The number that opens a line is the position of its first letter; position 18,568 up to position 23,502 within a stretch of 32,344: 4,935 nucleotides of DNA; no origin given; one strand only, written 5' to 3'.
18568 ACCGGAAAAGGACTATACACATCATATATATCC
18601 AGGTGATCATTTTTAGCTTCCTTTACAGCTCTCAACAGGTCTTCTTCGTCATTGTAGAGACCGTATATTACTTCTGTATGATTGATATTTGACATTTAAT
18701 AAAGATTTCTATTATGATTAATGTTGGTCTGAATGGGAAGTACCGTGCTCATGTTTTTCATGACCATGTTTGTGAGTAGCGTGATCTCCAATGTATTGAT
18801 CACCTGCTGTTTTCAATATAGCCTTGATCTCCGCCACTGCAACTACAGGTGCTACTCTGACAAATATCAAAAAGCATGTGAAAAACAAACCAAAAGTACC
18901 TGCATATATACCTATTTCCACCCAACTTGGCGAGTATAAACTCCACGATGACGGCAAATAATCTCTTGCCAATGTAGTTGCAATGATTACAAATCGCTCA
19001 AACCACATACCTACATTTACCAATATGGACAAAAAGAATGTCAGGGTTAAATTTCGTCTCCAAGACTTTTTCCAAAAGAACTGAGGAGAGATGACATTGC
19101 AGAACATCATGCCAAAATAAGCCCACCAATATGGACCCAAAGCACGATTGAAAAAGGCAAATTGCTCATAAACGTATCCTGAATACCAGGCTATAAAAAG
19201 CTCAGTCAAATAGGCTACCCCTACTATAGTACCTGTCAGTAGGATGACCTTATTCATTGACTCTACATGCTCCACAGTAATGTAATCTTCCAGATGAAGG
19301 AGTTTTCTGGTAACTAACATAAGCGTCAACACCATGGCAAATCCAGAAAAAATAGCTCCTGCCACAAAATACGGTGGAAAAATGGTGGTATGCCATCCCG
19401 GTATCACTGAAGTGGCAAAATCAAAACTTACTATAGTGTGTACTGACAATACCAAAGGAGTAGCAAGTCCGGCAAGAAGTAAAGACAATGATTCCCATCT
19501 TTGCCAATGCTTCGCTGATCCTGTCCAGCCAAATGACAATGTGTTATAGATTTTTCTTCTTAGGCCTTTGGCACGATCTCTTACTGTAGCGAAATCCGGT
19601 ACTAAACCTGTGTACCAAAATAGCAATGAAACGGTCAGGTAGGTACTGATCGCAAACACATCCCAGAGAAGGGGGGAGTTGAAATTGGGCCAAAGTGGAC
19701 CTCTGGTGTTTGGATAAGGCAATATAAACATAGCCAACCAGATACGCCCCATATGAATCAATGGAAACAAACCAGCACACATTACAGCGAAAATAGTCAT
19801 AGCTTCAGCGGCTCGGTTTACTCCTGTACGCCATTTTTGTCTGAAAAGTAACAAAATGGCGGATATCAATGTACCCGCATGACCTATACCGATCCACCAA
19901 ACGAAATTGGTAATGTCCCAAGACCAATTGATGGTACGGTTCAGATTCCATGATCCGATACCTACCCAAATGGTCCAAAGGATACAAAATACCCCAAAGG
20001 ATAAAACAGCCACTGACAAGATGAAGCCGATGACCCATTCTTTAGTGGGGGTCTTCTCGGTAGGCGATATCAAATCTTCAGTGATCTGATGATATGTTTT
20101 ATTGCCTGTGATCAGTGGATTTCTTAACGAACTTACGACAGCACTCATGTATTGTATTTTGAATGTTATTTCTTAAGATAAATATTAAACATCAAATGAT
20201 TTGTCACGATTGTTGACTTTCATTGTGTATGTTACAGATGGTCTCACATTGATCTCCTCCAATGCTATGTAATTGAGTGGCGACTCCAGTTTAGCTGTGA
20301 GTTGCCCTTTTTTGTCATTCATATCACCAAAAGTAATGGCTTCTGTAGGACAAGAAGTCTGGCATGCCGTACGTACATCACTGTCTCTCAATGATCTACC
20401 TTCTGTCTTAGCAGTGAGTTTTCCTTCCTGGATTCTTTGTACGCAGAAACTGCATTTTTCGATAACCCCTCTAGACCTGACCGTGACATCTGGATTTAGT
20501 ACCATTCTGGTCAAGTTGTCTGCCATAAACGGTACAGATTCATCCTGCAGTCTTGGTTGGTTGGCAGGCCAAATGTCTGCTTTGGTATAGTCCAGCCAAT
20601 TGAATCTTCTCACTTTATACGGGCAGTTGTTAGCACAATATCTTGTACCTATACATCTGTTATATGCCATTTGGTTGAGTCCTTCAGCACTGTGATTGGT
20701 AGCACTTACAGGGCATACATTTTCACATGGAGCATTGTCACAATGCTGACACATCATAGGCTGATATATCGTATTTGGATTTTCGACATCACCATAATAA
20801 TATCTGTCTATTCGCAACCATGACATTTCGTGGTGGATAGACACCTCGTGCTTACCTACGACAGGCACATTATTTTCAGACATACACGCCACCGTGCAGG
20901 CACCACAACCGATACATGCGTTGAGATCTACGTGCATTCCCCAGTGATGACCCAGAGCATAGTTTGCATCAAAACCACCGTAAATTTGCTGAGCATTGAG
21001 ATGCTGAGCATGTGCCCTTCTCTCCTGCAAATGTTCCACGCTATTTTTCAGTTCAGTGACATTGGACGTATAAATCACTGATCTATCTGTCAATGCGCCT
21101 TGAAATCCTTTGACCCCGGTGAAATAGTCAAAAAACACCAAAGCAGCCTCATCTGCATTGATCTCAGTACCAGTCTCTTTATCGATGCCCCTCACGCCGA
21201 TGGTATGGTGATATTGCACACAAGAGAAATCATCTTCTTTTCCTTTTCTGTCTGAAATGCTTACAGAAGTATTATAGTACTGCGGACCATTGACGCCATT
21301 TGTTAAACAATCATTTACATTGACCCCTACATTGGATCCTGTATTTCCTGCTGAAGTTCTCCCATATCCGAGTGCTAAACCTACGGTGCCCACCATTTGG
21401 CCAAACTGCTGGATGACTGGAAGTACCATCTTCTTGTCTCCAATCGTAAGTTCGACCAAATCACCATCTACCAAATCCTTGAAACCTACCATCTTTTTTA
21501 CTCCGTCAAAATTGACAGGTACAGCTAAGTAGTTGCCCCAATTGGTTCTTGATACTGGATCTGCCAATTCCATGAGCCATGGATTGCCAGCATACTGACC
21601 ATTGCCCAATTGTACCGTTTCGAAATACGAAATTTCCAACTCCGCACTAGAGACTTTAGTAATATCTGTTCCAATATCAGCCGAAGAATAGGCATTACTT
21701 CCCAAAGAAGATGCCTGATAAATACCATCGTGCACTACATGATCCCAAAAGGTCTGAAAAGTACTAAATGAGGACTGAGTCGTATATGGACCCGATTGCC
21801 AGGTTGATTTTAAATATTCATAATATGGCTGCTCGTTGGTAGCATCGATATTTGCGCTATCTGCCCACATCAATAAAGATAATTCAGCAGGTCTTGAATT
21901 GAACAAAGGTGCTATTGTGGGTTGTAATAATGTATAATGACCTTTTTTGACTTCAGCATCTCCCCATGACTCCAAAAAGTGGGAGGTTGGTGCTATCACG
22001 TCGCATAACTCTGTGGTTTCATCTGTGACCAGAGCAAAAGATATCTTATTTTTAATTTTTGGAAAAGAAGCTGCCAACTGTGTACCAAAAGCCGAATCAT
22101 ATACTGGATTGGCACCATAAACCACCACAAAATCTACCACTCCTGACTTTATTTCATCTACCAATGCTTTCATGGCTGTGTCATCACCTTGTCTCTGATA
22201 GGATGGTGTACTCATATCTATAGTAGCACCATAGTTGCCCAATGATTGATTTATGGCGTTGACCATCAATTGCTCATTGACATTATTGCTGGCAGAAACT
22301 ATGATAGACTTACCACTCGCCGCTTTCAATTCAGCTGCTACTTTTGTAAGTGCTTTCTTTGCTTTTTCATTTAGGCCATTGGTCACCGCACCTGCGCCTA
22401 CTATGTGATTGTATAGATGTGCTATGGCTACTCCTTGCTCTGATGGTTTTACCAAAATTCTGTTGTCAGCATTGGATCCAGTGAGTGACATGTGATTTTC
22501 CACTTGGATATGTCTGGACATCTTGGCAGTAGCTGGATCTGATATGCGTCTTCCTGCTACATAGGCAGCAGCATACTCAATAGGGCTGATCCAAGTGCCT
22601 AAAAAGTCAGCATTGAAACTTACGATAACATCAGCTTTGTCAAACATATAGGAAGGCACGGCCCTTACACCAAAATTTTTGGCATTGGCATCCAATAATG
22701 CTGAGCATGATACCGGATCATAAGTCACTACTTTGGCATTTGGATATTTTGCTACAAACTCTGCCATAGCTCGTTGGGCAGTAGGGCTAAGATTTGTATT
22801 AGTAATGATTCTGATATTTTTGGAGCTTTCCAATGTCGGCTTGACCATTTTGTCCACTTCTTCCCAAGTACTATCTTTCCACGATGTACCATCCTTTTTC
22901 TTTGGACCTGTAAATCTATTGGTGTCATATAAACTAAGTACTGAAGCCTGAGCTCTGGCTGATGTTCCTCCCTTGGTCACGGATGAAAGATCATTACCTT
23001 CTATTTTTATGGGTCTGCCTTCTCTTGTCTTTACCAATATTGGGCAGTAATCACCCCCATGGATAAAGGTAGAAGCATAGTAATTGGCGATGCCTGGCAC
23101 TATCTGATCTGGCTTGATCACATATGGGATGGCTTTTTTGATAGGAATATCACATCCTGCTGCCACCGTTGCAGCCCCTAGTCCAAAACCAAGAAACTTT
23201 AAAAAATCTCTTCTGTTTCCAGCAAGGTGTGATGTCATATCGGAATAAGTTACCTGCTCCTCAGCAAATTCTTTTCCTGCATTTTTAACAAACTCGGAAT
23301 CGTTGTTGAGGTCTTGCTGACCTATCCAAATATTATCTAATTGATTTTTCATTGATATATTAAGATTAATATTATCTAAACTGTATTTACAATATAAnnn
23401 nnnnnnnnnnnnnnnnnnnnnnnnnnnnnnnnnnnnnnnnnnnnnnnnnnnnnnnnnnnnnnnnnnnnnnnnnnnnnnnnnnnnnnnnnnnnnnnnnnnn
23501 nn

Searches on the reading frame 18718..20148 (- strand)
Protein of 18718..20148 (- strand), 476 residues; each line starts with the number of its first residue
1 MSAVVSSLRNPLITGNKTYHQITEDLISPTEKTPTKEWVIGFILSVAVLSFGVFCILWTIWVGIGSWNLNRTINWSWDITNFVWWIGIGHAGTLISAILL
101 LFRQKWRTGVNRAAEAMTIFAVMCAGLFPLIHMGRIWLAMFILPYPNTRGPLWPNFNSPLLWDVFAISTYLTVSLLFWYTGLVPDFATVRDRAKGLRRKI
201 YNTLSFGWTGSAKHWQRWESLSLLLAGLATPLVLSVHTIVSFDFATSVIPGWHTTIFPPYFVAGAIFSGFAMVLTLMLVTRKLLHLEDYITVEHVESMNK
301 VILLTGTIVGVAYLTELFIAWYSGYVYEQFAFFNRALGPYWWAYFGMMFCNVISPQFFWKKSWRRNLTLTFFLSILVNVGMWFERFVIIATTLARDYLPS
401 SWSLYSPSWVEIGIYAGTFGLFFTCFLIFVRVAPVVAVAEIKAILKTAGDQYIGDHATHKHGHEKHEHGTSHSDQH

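Call 64: search_protein_families(library=pfam, proteins=[window:18718-20148:-], max_evalue=0.00001)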
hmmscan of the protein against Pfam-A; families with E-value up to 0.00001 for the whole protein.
window:18718-20148:- (476 aa): 1 family
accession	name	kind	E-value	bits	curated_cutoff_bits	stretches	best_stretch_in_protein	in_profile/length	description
PF03916.19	NrfD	-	1.9e-20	74.2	25.8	1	69-392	5-308/313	Polysulphide reductase, NrfD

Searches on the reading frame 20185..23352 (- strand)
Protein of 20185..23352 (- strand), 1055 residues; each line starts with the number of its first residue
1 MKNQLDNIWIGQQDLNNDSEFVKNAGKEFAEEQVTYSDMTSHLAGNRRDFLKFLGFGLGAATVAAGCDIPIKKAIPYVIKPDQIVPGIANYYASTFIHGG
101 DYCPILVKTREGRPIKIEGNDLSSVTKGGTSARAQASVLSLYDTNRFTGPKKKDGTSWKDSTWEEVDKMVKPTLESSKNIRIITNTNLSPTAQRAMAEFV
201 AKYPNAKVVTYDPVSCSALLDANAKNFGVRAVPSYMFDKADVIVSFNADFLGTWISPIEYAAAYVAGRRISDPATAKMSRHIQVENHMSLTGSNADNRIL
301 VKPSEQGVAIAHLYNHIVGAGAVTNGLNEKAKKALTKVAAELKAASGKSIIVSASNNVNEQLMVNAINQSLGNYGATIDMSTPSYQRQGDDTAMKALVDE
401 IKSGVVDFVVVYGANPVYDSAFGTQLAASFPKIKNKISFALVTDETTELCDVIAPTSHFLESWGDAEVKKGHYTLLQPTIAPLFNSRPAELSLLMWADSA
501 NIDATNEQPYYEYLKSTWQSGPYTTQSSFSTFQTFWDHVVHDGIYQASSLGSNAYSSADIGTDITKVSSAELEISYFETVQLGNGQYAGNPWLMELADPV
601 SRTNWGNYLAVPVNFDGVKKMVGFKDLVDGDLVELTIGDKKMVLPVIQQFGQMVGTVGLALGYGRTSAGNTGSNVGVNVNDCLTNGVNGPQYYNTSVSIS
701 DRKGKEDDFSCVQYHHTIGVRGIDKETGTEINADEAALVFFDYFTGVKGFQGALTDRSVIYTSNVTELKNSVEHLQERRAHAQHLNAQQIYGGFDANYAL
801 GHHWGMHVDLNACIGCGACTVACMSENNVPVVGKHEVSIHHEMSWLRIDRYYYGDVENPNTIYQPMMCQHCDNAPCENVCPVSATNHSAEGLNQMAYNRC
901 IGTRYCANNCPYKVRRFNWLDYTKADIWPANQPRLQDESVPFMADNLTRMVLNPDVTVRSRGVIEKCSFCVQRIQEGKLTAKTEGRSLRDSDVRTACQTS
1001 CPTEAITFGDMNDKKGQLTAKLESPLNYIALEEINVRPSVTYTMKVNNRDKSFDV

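Call 64: search_protein_families(library=pfam, proteins=[window:20185-23352:-], max_evalue=0.00001)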
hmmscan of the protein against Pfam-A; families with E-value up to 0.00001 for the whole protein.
window:20185-23352:- (1055 aa): 7 families
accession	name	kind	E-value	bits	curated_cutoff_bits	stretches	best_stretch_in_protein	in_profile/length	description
PF12838.12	Fer4_7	-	2.3e-12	47.6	27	1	813-884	2-52/52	4Fe-4S dicluster domain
PF13247.11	Fer4_11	-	1.3e-11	45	26.2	1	861-921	3-65/100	4Fe-4S dicluster domain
PF13183.11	Fer4_8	-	1.9e-07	31.9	27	0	810-882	2-66/68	4Fe-4S dicluster domain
PF25160.1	LdpA_Fe-S-bd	-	1.4e-06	28.5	27.6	0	873-913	6-41/49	LdpA Fe-S cluster-binding domain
PF13237.11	Fer4_10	-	2.2e-06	28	25.5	0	807-881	3-53/53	4Fe-4S dicluster domain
PF12837.12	Fer4_6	-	2.7e-06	27.5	25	0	807-824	3-20/24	4Fe-4S binding domain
PF12797.12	Fer4_2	-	9.7e-06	25.7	24.5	1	804-823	1-20/22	4Fe-4S binding domain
